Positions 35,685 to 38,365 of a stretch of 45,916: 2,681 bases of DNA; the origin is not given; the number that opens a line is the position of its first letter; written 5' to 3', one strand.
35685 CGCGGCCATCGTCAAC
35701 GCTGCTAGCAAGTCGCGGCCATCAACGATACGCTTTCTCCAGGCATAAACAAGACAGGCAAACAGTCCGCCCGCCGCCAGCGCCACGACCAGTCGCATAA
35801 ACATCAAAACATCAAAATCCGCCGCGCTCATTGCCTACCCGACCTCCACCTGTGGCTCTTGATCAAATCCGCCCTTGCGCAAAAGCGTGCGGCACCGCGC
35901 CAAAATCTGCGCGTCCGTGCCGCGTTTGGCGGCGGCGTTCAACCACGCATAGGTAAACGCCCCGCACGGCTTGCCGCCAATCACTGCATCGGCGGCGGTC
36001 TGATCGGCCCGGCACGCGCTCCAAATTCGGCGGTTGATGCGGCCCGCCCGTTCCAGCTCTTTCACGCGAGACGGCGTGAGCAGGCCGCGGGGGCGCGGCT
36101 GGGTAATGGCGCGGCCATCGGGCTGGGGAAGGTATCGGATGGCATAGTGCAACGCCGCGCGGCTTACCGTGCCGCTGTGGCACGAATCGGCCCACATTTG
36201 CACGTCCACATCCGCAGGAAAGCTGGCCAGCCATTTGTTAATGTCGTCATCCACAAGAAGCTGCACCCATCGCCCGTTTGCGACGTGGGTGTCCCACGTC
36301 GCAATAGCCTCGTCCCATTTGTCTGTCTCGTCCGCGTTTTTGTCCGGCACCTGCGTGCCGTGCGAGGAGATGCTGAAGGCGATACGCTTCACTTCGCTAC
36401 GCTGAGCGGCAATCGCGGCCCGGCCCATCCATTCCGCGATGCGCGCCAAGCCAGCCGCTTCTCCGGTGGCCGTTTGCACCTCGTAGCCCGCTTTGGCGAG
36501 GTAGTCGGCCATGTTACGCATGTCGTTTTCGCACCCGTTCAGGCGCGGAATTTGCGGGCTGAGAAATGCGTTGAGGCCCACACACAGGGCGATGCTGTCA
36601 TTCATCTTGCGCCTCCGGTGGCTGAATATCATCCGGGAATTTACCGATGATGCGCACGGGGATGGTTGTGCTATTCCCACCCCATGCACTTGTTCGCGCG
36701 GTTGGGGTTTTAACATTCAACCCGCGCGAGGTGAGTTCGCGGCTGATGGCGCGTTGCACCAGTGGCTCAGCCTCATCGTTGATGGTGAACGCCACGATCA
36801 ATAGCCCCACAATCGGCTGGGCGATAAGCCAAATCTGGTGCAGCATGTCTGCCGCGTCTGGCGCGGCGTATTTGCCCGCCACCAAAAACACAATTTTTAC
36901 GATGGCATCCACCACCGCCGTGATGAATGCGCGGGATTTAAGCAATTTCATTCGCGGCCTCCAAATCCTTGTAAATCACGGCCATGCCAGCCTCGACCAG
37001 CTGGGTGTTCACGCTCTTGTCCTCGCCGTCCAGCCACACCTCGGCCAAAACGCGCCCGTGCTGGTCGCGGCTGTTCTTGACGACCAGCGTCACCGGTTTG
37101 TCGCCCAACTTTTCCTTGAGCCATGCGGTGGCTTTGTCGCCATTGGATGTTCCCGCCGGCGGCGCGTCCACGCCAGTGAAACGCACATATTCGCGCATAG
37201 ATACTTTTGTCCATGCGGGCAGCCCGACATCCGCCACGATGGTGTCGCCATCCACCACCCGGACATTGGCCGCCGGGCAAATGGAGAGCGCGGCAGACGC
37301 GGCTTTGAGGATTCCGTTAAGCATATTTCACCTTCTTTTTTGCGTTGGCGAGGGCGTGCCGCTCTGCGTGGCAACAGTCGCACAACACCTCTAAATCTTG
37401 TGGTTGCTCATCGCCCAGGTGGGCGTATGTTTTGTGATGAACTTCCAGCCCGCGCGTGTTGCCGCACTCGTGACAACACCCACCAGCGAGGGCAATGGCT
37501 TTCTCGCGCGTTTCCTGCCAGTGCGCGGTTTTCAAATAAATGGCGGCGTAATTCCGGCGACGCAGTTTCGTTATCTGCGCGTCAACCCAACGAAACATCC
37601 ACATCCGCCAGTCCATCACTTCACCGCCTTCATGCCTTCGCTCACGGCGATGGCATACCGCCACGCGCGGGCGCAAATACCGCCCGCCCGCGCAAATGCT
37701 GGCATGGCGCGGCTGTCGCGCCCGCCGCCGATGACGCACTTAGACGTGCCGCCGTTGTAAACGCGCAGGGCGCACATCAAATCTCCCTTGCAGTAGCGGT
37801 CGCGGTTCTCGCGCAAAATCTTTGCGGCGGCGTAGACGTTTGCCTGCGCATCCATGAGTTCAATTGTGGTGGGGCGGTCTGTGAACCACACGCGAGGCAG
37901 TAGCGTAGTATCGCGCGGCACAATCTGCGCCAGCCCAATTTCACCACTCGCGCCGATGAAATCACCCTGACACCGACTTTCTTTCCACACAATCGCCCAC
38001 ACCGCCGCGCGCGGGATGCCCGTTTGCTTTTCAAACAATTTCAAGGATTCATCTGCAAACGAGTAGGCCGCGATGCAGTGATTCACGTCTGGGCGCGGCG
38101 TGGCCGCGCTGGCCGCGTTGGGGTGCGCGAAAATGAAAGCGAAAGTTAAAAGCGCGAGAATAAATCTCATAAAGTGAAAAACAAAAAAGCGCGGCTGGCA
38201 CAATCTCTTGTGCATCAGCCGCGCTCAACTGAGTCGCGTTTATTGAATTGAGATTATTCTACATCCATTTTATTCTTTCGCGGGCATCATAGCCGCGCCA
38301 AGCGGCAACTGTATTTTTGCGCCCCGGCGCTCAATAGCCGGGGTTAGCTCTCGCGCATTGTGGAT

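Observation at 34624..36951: Two caspase-fold proteases interleaved with holin-like membrane proteins in the lysis cassette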

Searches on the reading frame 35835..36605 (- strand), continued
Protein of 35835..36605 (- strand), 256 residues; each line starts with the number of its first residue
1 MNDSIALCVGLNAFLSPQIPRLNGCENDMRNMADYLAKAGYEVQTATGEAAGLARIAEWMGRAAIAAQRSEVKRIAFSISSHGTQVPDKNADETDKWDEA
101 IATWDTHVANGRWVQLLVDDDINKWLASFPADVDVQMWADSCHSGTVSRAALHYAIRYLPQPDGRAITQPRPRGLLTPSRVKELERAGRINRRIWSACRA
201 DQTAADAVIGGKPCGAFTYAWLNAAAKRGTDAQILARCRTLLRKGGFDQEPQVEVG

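Call 90: fold_search(model_id=the predicted structure, library=viral)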
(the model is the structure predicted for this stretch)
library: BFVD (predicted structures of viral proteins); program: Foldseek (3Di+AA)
matches with E <= 10: 559; with E <= 0.001: 26
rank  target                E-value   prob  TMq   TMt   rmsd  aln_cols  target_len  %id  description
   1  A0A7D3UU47            2.8e-17  1.00  0.72  0.51   5.3       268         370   27  Caspase [Fadolivirus FV1/VV64]
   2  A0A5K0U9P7            6.9e-14  1.00  0.66  0.44   9.1       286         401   23  Caspase domain protein [Yasminevirus sp. GU-2018]
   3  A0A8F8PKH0            3.9e-13  1.00  0.69  0.52   6.7       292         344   25  Metacaspase [Clandestinovirus]
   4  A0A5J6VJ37            3.3e-11  1.00  0.64  0.47   6.3       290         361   16  Caspase domain protein [Megaviridae environmental sample]
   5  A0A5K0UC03            5.1e-11  1.00  0.63  0.40   9.1       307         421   17  Peptidase C14 caspase domain-containing protein [Yasminevirus sp. GU-2018]
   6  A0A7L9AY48            2.1e-10  1.00  0.66  0.43  10.1       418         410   15  Peptidase C14 caspase domain-containing protein [Pyramimonas orientalis virus]
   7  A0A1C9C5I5            1.3e-09  1.00  0.59  0.60   8.0       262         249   13  Putative metacaspase [Heterosigma akashiwo virus 01]
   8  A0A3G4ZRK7            9.0e-09  1.00  0.60  0.41   4.9       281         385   17  Peptidase C14 caspase domain-containing protein [Dasosvirus sp.]
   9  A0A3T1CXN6            1.6e-08  1.00  0.48  0.48   9.3       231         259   22  Metacaspase [Acanthamoeba castellanii medusavirus J1]
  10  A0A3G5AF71            2.0e-08  1.00  0.63  0.58   9.4       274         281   14  Caspase domain protein [Satyrvirus sp.]
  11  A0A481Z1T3            2.7e-08  1.00  0.58  0.63   8.7       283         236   19  Peptidase C14 caspase domain-containing protein [Mimivirus LCMiAC01]
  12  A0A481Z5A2            5.7e-08  1.00  0.48  0.29  15.3       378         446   10  Peptidase C14 caspase domain-containing protein [Pithovirus LCPAC202]
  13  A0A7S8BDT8            2.0e-07  1.00  0.48  0.37   8.6       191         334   26  Metacaspase [Medusavirus stheno T3]
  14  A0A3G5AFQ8            2.0e-07  1.00  0.53  0.58   6.2       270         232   12  Uncharacterized protein [Solivirus sp.]
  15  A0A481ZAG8            4.6e-07  1.00  0.52  0.49  11.6       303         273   12  Caspase [Pithovirus LCPAC304]
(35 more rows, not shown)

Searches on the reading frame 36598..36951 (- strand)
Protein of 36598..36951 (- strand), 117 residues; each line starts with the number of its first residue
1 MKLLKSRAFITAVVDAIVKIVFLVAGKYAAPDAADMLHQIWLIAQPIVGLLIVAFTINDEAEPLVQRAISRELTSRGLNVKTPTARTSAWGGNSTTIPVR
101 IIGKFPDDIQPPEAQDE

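Call 3: search_protein_families(library=pfam, proteins=[window:36598-36951:-], max_evalue=0.1)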
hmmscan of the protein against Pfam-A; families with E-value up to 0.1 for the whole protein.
window:36598-36951:- (117 aa): 0 families

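Call 4: search_protein_families(library=phrogs, proteins=[window:36598-36951:-], max_evalue=0.01)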
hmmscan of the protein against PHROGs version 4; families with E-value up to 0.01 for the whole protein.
window:36598-36951:- (117 aa): 0 families

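Call 24: search_protein_families(library=padloc, proteins=[window:36598-36951:-], max_evalue=0.01)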
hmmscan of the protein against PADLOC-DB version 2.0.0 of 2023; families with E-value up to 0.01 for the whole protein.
window:36598-36951:- (117 aa): 1 family
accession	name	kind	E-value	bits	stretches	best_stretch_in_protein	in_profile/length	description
PDLC04017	PD-Lambda-5_A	-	0.0023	14.8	1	24-51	437-463/473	-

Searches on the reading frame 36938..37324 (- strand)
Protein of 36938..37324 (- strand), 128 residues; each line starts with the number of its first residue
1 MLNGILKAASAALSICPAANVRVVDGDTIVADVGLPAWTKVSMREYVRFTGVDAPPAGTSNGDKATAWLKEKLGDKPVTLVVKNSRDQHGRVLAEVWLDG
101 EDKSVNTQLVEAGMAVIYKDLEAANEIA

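Call 3: search_protein_families(library=pfam, proteins=[window:36938-37324:-], max_evalue=0.1)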
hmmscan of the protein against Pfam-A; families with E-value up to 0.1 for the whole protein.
window:36938-37324:- (128 aa): 2 families
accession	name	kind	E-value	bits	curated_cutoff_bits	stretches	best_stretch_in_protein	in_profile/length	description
PF00565.23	SNase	-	2.7e-12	47.5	21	1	47-122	2-81/107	Staphylococcal nuclease homologue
PF24253.1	DUF7454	-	0.064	13.6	27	0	16-53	4-47/59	Domain of unknown function (DUF7454)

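Call 4: search_protein_families(library=phrogs, proteins=[window:36938-37324:-], max_evalue=0.01)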
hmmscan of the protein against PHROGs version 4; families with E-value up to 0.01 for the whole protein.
window:36938-37324:- (128 aa): 2 families
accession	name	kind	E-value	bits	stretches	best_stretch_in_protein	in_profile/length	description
phrog_452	-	DNA, RNA and nucleotide metabolism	6.3e-21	76.1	1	13-119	66-178/201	endonuclease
phrog_20876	-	DNA, RNA and nucleotide metabolism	2.2e-08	34.5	1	15-113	165-257/395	nuclease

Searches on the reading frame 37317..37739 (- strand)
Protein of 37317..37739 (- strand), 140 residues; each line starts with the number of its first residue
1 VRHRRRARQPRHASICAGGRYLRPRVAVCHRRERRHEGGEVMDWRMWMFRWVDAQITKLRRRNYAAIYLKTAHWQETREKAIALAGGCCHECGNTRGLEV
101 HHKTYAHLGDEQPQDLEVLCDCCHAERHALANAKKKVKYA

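Call 7: search_protein_families(library=phrogs, proteins=[window:37317-37739:-], max_evalue=0.001)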
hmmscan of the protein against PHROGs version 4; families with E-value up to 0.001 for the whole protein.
window:37317-37739:- (140 aa): 6 families
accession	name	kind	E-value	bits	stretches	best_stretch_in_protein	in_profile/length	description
phrog_119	-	DNA, RNA and nucleotide metabolism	2.5e-09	37.5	1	53-137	170-264/443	HNH endonuclease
phrog_8060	-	unknown function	8.7e-08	33.2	1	62-129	15-81/213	-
phrog_144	-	DNA, RNA and nucleotide metabolism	2.3e-07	31.7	1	57-135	55-140/175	HNH endonuclease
phrog_4581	-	head and packaging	1e-05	26.1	1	63-136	42-117/395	terminase small subunit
phrog_8048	-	DNA, RNA and nucleotide metabolism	7.6e-05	23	1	70-129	160-228/273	HNH endonuclease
phrog_333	-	DNA, RNA and nucleotide metabolism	0.0003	21.9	1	71-134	18-85/138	HNH endonuclease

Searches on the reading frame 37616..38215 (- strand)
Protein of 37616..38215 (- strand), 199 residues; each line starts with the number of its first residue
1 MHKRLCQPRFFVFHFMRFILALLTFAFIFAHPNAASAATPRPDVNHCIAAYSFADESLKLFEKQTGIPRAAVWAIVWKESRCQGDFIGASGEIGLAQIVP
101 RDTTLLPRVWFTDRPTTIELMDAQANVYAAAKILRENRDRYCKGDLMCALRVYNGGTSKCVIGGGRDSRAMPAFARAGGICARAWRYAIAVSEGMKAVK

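Call 3: search_protein_families(library=pfam, proteins=[window:37616-38215:-], max_evalue=0.1)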
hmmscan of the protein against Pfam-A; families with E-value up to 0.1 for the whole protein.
window:37616-38215:- (199 aa): 1 family
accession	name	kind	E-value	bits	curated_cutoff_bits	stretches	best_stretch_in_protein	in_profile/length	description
PF01464.25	SLT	-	9.9e-11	41.7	21.3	1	62-159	7-100/117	Transglycosylase SLT domain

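Call 4: search_protein_families(library=phrogs, proteins=[window:37616-38215:-], max_evalue=0.01)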
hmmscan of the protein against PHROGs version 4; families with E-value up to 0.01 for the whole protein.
window:37616-38215:- (199 aa): 6 families
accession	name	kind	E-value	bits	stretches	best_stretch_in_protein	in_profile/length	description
phrog_13449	-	other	1.4e-08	35.5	1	56-161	9-103/269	transglycosylase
phrog_2013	-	tail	3.4e-07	30.4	1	49-158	463-564/657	lytic tail protein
phrog_342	-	head and packaging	1.7e-06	27.3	1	58-157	19-112/1235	internal virion protein with endolysin domain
phrog_669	-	lysis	7.1e-05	21.3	1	62-157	929-1020/1946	endolysin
phrog_32437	-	unknown function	0.00024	22.1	1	66-160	84-173/205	-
phrog_19890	-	unknown function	0.00077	19.9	1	63-158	119-211/248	-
